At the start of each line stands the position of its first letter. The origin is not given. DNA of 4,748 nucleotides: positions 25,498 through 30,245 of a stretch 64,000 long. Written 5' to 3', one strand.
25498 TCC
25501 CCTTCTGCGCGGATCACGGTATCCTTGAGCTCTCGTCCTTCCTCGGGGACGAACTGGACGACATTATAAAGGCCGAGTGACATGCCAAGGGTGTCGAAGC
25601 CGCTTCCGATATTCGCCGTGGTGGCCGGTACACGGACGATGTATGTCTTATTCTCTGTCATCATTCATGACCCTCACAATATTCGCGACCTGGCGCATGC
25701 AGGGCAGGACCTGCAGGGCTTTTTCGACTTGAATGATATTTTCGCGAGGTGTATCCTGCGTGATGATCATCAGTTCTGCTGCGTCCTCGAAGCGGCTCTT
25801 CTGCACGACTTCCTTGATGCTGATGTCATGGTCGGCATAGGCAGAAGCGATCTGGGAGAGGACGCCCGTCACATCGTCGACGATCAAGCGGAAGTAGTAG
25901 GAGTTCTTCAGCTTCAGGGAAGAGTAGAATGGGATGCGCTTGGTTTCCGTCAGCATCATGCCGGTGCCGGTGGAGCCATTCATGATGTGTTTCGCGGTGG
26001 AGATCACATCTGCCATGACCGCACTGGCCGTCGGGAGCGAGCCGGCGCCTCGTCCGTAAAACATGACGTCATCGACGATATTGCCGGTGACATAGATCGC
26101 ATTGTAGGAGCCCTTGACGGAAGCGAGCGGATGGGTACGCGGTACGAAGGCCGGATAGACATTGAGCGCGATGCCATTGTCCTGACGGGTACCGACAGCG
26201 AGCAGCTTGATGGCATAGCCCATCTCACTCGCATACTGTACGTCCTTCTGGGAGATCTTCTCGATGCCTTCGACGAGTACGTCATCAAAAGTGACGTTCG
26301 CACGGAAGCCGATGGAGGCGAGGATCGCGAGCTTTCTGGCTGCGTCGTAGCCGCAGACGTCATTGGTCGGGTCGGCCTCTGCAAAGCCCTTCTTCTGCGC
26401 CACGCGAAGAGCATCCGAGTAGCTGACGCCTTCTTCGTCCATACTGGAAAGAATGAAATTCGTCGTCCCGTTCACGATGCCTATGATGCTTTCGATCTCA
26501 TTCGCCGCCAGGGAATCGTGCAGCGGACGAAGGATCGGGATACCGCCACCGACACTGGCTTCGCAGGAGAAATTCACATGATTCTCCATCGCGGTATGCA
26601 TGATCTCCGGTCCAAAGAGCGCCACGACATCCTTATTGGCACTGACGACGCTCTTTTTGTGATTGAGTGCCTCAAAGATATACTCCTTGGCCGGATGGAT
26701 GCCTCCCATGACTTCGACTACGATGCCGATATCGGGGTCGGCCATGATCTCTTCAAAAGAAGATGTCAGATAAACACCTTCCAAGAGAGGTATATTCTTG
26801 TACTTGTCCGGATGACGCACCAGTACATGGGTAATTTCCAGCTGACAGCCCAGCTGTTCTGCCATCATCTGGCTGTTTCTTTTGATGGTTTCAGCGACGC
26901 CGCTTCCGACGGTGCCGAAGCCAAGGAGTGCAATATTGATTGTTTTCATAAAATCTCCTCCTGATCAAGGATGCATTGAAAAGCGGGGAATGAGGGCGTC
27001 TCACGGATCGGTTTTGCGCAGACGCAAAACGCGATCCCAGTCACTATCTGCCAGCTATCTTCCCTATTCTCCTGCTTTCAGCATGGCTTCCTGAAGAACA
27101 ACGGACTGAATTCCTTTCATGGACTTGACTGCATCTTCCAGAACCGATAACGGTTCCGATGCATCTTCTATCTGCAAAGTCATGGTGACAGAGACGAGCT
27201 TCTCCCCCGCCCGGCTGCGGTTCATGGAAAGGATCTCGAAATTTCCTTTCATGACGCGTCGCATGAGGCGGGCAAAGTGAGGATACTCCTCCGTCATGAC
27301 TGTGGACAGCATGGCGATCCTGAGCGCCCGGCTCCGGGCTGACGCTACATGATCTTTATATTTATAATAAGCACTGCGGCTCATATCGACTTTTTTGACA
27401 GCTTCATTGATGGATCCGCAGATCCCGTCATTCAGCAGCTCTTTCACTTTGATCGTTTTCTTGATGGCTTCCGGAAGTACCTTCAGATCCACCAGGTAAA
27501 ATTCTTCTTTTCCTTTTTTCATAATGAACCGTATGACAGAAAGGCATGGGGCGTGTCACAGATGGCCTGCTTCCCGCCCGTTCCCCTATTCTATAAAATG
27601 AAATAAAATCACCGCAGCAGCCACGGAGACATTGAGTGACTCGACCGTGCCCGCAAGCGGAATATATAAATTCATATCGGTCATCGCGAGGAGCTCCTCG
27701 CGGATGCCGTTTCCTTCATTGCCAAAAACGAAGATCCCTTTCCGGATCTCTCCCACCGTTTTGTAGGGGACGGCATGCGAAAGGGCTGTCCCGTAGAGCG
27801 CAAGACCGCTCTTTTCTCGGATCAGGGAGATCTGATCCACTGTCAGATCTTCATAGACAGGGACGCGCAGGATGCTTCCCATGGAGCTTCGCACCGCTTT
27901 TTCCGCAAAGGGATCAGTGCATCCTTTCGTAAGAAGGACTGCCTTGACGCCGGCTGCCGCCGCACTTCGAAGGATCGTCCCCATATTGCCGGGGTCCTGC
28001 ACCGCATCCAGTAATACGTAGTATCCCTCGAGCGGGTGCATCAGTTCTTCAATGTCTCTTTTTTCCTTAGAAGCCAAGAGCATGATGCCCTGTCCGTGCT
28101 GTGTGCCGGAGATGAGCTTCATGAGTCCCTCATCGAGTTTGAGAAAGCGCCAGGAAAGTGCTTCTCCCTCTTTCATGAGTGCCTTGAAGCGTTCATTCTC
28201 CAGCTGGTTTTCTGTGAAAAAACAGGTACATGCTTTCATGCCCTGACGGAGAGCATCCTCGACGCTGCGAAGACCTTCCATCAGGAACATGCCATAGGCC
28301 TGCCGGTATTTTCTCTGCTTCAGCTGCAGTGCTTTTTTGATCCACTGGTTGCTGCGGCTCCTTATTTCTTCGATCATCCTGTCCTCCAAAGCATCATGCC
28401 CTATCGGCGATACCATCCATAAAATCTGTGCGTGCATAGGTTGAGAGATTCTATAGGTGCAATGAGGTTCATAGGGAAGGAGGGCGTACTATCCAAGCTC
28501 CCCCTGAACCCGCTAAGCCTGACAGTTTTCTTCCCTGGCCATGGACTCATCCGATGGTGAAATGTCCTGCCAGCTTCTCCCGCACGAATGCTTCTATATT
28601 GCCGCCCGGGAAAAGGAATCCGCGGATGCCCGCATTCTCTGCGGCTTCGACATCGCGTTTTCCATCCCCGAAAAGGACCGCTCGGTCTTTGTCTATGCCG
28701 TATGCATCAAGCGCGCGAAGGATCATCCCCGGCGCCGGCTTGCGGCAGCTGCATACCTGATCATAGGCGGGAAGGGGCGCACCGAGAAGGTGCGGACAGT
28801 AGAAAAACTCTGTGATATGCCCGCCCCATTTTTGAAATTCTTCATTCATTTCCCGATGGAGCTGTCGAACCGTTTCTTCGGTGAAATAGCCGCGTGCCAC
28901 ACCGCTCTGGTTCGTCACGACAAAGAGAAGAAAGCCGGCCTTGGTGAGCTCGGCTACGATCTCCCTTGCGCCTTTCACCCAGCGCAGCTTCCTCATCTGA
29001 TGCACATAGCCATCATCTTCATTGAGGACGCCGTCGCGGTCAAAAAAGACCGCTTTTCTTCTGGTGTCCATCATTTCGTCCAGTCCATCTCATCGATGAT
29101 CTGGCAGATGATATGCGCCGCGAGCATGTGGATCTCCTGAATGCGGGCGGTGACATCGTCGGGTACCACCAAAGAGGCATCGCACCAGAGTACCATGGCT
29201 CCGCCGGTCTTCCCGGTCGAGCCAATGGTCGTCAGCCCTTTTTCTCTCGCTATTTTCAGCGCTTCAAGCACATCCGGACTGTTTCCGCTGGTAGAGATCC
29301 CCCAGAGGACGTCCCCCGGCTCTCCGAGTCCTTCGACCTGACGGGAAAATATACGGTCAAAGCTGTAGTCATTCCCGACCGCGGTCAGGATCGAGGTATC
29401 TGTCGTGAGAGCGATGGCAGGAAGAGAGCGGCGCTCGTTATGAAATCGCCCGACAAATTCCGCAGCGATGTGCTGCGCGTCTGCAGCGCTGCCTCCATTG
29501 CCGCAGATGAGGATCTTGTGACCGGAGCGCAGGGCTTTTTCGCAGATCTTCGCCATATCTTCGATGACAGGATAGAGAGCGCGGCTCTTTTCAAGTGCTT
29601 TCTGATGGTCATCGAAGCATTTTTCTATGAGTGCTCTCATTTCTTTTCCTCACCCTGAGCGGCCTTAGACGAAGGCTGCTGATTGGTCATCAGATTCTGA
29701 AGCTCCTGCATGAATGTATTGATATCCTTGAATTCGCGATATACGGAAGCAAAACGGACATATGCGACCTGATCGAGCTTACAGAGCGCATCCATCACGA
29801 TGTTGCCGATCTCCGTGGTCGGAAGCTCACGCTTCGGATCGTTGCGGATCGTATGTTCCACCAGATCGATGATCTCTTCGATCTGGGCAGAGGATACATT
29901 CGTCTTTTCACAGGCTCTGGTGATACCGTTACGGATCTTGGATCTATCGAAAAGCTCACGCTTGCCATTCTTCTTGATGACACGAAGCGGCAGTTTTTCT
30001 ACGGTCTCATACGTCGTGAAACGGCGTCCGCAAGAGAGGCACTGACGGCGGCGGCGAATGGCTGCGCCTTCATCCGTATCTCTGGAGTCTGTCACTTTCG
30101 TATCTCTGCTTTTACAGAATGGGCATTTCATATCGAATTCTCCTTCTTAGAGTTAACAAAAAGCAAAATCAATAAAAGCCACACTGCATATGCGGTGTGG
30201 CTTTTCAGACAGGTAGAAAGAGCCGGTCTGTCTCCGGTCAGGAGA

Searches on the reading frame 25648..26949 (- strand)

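Call 76: search_protein_families(library=pfam, proteins=[window:25648-26949:-], max_evalue=0.00001)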
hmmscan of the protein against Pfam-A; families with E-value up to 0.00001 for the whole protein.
window:25648-26949:- (433 aa): 2 families
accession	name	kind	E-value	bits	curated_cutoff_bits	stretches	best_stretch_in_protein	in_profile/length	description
PF00742.24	Homoserine_dh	-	2.8e-66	223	22.9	1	138-316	1-173/173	Homoserine dehydrogenase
PF03447.22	NAD_binding_3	-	3.5e-15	57.2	24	1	10-127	1-113/116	Homoserine dehydrogenase, NAD binding domain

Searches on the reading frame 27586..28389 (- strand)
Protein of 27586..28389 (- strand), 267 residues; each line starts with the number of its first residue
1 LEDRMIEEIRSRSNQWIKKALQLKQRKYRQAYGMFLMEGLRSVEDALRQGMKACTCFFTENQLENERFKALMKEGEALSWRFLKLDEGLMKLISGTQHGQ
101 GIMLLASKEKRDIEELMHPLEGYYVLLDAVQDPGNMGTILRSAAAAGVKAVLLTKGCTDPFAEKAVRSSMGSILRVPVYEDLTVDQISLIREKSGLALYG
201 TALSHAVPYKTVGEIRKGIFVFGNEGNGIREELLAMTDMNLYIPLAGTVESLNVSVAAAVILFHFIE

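Call 76: search_protein_families(library=pfam, proteins=[window:27586-28389:-], max_evalue=0.00001)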
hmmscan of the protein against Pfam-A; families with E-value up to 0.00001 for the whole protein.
window:27586-28389:- (267 aa): 3 families
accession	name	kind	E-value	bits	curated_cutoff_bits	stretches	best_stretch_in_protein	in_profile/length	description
PF00588.24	SpoU_methylase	-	8.7e-35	120.3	29.7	1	124-263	3-142/142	SpoU rRNA Methylase family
PF22435.1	MRM3-like_sub_bind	-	1.6e-14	54.5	27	1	14-103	1-83/84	MRM3-like substrate binding domain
PF08032.17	SpoU_sub_bind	-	8.4e-08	32.9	22.8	1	37-108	2-72/76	RNA 2'-O ribose methyltransferase substrate binding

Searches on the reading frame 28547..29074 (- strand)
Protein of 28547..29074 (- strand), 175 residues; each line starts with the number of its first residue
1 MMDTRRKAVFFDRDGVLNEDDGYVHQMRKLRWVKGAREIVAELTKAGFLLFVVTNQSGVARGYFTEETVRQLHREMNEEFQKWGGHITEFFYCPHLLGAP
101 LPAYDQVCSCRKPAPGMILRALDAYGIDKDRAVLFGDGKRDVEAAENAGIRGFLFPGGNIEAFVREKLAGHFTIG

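Call 76: search_protein_families(library=pfam, proteins=[window:28547-29074:-], max_evalue=0.00001)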
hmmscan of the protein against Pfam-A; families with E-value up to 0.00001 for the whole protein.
window:28547-29074:- (175 aa): 3 families
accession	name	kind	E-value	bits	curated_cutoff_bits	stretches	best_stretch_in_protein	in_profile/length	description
PF13419.12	HAD_2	-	1.3e-12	48.6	23.8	1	111-151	134-174/178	Haloacid dehalogenase-like hydrolase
PF13242.12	Hydrolase_like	-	3e-11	43.5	22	1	110-159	2-52/75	HAD-hyrolase-like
PF00702.32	Hydrolase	-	4.6e-11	43.9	26.4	1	34-149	101-191/191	haloacid dehalogenase-like hydrolase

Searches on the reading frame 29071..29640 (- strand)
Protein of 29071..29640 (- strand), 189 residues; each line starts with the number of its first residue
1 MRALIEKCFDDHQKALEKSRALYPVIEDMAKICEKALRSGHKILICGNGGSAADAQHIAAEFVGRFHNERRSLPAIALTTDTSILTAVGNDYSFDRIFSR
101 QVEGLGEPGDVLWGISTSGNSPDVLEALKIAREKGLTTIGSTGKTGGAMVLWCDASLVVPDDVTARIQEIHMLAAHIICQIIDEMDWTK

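Call 76: search_protein_families(library=pfam, proteins=[window:29071-29640:-], max_evalue=0.00001)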
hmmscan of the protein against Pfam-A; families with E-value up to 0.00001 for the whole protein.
window:29071-29640:- (189 aa): 1 family
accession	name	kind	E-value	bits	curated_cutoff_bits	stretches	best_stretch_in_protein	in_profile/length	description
PF13580.11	SIS_2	-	7.9e-29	100.9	27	1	23-143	18-138/138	SIS domain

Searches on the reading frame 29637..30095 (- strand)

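Call 76: search_protein_families(library=pfam, proteins=[window:29637-30095:-], max_evalue=0.00001)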
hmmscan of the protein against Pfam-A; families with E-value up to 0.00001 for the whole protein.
window:29637-30095:- (152 aa): 2 families
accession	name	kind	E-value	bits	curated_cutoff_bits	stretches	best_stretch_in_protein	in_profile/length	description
PF03477.21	ATP-cone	-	1.6e-25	89.9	25.8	1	38-124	2-87/88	ATP cone domain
PF22811.2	Zn_ribbon_NrdR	-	9.3e-13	48.3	27.2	1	2-30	14-42/42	Transcriptional repressor NrdR-like, N-terminal domain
